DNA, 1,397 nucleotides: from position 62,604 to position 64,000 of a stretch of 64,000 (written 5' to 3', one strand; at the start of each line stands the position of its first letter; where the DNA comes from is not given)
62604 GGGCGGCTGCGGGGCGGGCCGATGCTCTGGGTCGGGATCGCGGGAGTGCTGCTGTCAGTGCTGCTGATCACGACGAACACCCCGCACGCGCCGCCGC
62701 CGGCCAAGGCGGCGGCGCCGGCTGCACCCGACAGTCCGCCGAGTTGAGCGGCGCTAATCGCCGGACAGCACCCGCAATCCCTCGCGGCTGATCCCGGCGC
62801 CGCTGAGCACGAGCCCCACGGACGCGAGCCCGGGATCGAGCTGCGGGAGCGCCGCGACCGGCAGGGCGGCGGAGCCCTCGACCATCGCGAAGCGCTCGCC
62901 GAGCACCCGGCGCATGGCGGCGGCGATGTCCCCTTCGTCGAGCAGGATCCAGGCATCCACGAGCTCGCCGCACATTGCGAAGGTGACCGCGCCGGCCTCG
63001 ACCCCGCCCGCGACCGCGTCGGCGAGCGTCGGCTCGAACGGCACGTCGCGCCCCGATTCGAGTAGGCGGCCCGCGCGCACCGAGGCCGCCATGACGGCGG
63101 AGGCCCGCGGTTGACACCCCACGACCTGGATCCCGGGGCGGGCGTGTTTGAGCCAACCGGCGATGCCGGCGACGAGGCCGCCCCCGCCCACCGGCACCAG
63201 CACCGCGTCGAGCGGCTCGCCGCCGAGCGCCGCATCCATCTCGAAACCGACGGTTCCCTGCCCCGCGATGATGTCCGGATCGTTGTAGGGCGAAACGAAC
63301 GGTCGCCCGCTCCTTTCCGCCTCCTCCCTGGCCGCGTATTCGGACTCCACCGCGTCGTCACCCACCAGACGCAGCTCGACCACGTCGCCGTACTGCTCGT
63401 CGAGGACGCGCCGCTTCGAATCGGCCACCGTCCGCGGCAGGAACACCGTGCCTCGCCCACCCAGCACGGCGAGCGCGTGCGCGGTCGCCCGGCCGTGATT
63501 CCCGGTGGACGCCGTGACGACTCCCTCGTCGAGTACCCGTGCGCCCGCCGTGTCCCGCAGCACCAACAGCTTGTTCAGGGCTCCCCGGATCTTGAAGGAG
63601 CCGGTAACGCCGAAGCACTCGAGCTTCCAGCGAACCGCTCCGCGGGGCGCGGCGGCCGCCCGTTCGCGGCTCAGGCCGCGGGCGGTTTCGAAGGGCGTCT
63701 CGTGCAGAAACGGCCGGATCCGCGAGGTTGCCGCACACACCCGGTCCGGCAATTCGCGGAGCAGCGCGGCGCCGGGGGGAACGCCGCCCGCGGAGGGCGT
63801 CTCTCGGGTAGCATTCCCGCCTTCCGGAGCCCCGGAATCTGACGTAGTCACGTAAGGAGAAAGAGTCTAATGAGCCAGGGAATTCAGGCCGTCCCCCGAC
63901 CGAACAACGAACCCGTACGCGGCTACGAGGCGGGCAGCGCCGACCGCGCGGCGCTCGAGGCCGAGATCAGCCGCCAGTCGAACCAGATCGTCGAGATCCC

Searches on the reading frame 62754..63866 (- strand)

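Call 51: search_protein_families(library=pfam, proteins=[window:62754-63866:-], max_evalue=0.001)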
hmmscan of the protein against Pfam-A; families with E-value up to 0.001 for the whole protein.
window:62754-63866:- (370 aa): 1 family
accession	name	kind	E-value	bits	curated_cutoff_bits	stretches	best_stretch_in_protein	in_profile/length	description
PF00291.31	PALP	-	3.7e-58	197.6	35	1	52-356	3-295/295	Pyridoxal-phosphate dependent enzyme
